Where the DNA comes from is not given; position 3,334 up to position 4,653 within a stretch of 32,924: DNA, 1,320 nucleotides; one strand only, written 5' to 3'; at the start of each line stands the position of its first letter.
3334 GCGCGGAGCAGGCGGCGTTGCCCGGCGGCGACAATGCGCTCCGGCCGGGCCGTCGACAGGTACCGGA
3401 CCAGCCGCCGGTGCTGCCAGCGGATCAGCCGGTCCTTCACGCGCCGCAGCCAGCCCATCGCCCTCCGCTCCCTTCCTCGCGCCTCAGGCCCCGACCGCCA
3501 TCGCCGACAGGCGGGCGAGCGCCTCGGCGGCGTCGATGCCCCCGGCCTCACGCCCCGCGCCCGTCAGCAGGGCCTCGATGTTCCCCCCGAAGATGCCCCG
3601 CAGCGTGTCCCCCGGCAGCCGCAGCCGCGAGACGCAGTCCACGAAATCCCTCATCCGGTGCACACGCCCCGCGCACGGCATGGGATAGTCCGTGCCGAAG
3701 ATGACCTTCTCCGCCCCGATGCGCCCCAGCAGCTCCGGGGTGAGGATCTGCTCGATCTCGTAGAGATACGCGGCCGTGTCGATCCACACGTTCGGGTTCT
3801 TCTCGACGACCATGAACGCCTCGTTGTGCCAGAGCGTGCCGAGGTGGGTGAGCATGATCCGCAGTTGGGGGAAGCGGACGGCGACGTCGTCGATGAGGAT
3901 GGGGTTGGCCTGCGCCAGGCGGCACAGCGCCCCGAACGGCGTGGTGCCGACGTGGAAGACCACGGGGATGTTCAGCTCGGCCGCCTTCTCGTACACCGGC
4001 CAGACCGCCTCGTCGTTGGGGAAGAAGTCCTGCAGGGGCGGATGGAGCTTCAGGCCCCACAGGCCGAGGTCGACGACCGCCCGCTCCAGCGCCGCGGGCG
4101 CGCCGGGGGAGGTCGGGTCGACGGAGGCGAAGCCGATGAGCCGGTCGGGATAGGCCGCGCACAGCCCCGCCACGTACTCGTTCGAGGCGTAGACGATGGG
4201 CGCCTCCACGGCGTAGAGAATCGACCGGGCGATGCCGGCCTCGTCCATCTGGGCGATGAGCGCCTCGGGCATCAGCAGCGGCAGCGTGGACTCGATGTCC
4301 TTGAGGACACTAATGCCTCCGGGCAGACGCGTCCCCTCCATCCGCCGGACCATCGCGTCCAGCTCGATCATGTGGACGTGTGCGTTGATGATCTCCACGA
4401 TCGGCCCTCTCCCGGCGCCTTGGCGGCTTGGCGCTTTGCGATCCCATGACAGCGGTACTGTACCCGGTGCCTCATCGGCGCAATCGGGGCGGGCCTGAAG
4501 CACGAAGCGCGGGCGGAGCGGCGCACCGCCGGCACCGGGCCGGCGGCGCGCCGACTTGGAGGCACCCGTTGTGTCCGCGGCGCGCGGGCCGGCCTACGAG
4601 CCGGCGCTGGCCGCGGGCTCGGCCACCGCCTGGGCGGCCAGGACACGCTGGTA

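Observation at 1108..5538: FeeM-like acyltransferase operon with two carboxylate-activating enzymes and an amidohydrolase, next to PEP-CTERM/EPS genes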

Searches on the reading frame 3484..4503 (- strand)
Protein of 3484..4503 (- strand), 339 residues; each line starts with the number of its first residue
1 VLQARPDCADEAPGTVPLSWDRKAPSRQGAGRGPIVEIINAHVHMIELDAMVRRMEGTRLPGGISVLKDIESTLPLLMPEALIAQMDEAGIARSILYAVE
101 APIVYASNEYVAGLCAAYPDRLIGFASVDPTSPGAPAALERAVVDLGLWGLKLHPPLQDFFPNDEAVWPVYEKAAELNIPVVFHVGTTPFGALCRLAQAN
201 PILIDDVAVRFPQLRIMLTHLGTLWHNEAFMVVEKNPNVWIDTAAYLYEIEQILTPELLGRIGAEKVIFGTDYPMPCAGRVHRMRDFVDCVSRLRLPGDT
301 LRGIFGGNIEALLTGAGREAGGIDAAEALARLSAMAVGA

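Call 3: search_protein_families(library=pfam, proteins=[window:3484-4503:-], max_evalue=0.01)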
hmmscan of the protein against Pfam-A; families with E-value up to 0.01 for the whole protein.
window:3484-4503:- (339 aa): 1 family
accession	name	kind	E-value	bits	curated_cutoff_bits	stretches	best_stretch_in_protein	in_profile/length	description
PF04909.20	Amidohydro_2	-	8.2e-42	144.4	26.4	1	39-313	1-287/289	Amidohydrolase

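Call 4: search_protein_families(library=ncbifam, proteins=[window:3484-4503:-], max_evalue=0.01)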
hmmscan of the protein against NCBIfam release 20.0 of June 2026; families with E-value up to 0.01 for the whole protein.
window:3484-4503:- (339 aa): 0 families

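Call 47: search_solved_structures(query=window:3484-4503:-, max_evalue=0.001, show_alignments=1)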
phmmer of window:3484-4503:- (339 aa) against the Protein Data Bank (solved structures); distinct sequences matched with E-value up to 0.001: 18.
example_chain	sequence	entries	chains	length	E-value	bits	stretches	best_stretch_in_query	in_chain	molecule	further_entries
3irs_A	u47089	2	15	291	3.8e-18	68.9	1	80-320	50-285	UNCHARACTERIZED PROTEIN BB4693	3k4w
4inf_A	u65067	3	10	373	2.6e-08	36.6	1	103-196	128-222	METAL-DEPENDENT HYDROLASE | 5-Carboxyvanillate Decarboxylase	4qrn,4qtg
4qs5_A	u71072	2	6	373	4.3e-08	35.9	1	103-196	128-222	Ligw2 Decarboxylase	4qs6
3nur_A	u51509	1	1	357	1.1e-06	31.2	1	104-185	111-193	Amidohydrolase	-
4ign_A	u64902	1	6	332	3.3e-06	29.7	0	108-184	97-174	2-amino-3-carboxymuconate-6-semialdehyde decarboxylase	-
4igm_A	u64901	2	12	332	3.3e-06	29.7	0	108-184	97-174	2-amino-3-carboxymuconate-6-semialdehyde decarboxylase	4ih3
4ofc_A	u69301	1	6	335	3.3e-06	29.7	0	108-184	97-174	2-amino-3-carboxymuconate-6-semialdehyde decarboxylase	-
2wm1_A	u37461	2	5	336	3.3e-06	29.7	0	108-184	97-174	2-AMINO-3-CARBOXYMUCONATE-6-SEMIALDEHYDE DECARBOXYLASE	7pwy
2gwg_A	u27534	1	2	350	0.00012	24.6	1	108-188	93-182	4-oxalomesaconate hydratase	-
6m53_A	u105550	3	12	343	0.00013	24.5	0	104-185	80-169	2,3-dihydroxybenzoate decarboxylase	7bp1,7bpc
6dxq_A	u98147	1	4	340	0.00016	24.2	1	98-189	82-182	4-oxalomesaconate hydratase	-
6dwv_B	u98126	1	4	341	0.00016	24.2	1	98-189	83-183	4-oxalomesaconate hydratase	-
6dxs_A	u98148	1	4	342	0.00016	24.1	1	98-189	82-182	4-oxalomesaconate hydratase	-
3cjp_A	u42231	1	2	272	0.00026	23.5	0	112-313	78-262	Predicted amidohydrolase, dihydroorotase family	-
3s4t_A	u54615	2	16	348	0.0004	22.8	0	105-189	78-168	Amidohydrolase 2 | Gamma-resorcylate decarboxylase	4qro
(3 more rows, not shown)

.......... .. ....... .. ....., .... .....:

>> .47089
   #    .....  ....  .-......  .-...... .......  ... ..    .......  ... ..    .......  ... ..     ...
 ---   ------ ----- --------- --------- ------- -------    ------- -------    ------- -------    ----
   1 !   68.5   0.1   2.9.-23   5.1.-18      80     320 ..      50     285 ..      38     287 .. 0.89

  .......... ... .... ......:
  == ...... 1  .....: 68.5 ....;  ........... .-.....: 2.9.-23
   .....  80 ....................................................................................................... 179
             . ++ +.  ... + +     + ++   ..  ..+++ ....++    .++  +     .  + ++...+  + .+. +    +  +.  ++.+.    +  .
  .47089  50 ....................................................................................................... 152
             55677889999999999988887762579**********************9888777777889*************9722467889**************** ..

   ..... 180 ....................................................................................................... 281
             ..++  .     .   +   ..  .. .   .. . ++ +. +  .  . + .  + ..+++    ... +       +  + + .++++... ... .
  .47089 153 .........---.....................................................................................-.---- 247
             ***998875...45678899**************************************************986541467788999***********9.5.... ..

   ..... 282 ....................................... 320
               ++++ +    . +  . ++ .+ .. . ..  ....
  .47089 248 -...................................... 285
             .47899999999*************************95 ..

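Call 68: search_solved_structures(query=A2, max_evalue=1)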
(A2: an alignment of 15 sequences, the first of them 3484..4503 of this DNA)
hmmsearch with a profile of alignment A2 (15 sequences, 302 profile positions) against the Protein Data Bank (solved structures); distinct sequences matched with E-value up to 1: 44.
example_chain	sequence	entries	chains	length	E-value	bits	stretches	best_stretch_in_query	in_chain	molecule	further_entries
3irs_A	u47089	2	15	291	8.3e-23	84.3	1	45-283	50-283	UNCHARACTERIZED PROTEIN BB4693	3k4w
4inf_A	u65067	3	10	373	4.1e-16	62.3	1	45-154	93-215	METAL-DEPENDENT HYDROLASE | 5-Carboxyvanillate Decarboxylase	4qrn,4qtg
4qs5_A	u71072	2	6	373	2.5e-15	59.8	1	45-154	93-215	Ligw2 Decarboxylase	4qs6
6dxq_A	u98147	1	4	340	9.1e-13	51.3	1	64-278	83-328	4-oxalomesaconate hydratase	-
6dwv_B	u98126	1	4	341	9.2e-13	51.3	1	64-278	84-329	4-oxalomesaconate hydratase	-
6dxs_A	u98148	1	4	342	1.2e-12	50.9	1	64-278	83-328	4-oxalomesaconate hydratase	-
2wm1_A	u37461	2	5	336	5.1e-12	48.9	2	44-149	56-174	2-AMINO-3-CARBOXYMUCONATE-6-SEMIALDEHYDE DECARBOXYLASE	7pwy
4ofc_A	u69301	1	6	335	5.3e-12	48.8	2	44-149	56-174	2-amino-3-carboxymuconate-6-semialdehyde decarboxylase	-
4igm_A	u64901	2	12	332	5.8e-12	48.7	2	44-149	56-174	2-amino-3-carboxymuconate-6-semialdehyde decarboxylase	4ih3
4ign_A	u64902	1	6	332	6.1e-12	48.6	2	44-149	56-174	2-amino-3-carboxymuconate-6-semialdehyde decarboxylase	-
3ij6_A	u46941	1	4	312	1.8e-11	47.1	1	66-282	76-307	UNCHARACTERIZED METAL-DEPENDENT HYDROLASE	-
3cjp_A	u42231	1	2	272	1.9e-11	47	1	77-281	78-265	Predicted amidohydrolase, dihydroorotase family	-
3nur_A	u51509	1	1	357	2.6e-11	46.5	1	72-149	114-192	Amidohydrolase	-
3s4t_A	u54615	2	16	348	1.7e-09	40.6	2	45-149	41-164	Amidohydrolase 2 | Gamma-resorcylate decarboxylase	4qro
2gwg_A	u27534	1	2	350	1e-08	38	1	71-187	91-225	4-oxalomesaconate hydratase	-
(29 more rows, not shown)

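Call 88: search_protein_families(library=ncbifam, proteins=[window:3484-4398:-], max_evalue=0.001)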
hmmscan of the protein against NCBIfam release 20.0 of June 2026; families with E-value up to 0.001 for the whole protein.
window:3484-4398:- (304 aa): 0 families

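Call 99: search_protein_families(library=padloc, proteins=[window:3484-4398:-], max_evalue=0.001)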
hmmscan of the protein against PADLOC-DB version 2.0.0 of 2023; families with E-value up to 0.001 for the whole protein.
window:3484-4398:- (304 aa): 0 families
